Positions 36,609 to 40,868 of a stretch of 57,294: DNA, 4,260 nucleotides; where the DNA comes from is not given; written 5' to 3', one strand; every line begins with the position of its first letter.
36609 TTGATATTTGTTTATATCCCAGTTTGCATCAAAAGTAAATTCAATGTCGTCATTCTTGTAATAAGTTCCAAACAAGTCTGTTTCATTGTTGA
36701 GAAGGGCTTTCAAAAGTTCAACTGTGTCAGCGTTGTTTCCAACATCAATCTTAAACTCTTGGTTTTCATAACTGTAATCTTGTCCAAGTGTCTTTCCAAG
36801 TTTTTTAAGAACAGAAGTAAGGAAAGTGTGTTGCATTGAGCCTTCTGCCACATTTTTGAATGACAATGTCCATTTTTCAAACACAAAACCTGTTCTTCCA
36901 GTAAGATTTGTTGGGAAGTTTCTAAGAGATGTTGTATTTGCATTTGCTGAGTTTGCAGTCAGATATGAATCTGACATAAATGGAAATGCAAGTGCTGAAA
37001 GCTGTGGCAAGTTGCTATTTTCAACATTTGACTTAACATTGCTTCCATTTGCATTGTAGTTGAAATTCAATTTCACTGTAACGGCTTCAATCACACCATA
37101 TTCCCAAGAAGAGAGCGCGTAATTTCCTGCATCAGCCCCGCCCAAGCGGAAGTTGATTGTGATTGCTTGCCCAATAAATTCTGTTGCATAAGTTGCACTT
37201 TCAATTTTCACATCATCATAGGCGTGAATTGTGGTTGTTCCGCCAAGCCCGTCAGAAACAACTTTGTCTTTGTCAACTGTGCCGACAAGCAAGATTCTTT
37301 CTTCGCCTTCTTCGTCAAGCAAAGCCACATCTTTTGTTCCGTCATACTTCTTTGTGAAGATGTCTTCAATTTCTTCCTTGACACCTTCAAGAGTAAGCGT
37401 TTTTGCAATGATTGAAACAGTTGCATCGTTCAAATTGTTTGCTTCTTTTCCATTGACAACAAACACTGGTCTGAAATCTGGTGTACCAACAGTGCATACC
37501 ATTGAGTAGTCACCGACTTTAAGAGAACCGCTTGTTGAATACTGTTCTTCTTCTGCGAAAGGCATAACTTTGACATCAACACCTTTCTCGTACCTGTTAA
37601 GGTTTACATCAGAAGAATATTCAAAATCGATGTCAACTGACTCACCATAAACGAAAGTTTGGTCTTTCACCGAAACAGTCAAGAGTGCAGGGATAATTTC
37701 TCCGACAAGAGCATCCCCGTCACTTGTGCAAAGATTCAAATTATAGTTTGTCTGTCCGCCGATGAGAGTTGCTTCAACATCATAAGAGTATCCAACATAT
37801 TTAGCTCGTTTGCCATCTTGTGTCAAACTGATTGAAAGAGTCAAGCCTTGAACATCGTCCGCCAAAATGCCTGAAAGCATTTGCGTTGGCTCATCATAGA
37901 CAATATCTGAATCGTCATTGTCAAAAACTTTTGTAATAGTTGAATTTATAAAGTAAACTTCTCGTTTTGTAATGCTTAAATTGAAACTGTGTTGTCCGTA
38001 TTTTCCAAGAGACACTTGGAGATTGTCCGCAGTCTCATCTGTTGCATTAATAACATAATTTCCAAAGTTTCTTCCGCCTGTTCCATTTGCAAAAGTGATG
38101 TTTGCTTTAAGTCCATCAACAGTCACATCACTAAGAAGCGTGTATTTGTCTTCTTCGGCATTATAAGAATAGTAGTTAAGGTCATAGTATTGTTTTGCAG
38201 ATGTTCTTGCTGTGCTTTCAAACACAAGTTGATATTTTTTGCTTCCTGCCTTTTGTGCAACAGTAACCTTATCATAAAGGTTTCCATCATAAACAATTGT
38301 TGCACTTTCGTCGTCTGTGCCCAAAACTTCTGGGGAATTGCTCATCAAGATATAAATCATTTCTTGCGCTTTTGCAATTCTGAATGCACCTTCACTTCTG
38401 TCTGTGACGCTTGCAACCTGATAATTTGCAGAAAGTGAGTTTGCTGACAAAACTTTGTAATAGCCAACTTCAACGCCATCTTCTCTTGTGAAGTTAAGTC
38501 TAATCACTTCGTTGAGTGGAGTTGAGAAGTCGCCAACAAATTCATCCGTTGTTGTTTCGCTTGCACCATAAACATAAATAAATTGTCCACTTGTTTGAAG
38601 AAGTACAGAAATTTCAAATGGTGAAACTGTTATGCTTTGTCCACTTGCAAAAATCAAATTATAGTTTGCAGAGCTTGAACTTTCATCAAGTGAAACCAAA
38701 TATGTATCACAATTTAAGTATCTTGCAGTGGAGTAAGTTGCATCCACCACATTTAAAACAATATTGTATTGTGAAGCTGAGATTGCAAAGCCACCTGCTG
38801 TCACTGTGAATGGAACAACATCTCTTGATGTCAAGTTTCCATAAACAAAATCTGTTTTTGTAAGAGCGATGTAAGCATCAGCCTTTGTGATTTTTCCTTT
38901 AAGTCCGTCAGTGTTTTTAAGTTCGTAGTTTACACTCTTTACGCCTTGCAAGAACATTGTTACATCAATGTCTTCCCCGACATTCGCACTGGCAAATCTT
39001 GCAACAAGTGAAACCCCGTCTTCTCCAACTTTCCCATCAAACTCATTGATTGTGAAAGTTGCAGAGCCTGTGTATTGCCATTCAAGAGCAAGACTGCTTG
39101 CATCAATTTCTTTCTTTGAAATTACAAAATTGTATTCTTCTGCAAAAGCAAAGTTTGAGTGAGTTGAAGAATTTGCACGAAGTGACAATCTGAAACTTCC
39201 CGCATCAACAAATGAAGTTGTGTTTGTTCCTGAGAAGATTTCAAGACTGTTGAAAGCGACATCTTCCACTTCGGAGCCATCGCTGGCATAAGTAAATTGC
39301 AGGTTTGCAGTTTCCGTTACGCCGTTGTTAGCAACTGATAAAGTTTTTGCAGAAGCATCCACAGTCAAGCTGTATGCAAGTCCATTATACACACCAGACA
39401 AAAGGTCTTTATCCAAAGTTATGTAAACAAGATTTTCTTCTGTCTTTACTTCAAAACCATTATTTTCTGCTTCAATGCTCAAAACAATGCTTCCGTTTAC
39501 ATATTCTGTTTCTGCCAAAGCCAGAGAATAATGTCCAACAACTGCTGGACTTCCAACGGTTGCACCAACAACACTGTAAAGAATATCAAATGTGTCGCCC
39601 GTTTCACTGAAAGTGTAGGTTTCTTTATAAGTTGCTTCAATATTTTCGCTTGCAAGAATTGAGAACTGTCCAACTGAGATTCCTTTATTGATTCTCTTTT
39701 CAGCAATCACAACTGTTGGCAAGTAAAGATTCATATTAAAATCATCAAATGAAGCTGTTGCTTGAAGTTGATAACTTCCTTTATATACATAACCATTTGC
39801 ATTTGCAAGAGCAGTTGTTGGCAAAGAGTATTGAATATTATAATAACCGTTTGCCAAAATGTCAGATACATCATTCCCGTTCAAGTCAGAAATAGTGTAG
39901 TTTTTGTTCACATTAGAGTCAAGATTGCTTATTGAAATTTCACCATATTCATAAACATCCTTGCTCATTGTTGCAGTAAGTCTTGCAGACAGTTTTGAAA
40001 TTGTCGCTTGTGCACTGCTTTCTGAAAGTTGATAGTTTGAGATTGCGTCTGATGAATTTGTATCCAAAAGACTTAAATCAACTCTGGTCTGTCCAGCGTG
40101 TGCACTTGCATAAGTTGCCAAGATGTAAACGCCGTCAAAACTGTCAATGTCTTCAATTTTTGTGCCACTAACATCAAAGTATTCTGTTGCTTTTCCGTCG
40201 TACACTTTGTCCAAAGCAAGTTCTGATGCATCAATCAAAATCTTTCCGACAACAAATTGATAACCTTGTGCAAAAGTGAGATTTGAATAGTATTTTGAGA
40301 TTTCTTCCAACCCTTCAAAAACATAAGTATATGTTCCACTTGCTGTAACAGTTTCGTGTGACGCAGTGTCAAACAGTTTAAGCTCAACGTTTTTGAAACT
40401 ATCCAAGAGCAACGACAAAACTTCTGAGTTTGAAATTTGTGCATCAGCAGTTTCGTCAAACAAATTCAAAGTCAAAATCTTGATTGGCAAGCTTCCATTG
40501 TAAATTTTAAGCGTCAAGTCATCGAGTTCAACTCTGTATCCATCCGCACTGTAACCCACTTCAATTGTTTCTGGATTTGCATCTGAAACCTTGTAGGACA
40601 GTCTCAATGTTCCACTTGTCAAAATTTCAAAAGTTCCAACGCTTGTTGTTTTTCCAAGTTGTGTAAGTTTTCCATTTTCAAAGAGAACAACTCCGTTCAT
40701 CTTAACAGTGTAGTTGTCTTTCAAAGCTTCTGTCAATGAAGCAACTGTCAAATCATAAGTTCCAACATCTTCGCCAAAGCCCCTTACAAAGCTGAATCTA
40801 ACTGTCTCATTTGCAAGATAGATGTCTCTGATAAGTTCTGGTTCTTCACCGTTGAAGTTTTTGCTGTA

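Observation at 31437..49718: A 6093-aa tail-anchored surface protein fills a third of the window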

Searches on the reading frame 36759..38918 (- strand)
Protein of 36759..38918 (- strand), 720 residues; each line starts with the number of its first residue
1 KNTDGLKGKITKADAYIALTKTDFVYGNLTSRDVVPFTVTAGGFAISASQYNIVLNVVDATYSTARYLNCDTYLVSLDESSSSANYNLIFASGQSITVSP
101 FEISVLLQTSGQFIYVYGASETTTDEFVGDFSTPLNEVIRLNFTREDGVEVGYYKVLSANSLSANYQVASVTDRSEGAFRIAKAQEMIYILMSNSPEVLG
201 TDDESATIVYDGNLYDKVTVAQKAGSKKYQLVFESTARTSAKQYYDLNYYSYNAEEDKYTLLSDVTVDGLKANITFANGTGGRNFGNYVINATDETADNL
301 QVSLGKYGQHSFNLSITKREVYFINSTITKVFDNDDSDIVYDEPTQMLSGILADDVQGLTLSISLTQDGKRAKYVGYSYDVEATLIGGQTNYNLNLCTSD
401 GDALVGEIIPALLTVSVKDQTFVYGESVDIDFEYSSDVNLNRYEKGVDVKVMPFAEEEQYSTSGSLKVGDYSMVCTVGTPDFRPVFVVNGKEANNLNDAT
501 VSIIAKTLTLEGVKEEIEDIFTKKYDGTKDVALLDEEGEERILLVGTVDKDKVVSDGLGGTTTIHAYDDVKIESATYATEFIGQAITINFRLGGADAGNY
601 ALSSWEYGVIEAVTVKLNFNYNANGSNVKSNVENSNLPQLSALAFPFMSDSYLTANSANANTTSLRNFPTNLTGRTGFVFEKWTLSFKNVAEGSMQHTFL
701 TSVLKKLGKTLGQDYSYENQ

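Call 11: search_protein_families(library=pfam, proteins=[window:36759-38918:-], max_evalue=1)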
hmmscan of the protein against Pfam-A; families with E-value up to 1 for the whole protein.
window:36759-38918:- (720 aa): 2 families
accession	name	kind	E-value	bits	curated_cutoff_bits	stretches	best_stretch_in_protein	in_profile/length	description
PF18657.6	YDG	-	0.00041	21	25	1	519-603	11-81/85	YDG domain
PF18676.6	MBG_2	-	0.035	15.1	25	0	25-93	11-69/72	MBG domain (YGX type)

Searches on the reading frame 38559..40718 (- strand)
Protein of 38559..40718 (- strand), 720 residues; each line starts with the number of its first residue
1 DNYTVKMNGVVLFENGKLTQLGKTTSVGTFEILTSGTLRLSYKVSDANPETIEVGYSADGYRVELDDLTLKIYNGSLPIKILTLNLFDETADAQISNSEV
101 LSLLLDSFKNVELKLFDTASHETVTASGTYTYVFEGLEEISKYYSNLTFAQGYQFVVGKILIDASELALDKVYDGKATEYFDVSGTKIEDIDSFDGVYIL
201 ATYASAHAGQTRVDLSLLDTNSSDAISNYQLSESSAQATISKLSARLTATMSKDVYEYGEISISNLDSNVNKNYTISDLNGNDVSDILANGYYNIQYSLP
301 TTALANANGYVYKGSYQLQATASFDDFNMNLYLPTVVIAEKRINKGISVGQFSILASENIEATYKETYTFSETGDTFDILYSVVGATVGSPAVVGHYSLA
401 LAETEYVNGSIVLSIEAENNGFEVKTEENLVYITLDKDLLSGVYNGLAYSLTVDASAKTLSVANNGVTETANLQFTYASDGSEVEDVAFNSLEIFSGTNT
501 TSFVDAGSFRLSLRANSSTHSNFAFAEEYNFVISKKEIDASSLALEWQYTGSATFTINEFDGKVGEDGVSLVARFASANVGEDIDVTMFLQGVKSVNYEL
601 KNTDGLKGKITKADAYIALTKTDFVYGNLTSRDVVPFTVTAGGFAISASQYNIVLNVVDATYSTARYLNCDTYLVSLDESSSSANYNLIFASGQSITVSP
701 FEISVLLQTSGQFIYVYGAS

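Call 11: search_protein_families(library=pfam, proteins=[window:38559-40718:-], max_evalue=1)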
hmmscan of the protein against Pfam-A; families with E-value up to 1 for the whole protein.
window:38559-40718:- (720 aa): 3 families
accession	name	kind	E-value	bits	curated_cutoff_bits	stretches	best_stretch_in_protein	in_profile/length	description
PF15475.11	UPF0444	-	0.035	14.8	27.6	1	373-407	15-49/91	Transmembrane protein C12orf23, UPF0444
PF05512.16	AWPM-19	-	0.075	13.6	27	1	328-394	3-69/142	AWPM-19-like family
PF18573.7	BclA_C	-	0.6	10.4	38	1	266-322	22-77/128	BclA C-terminal domain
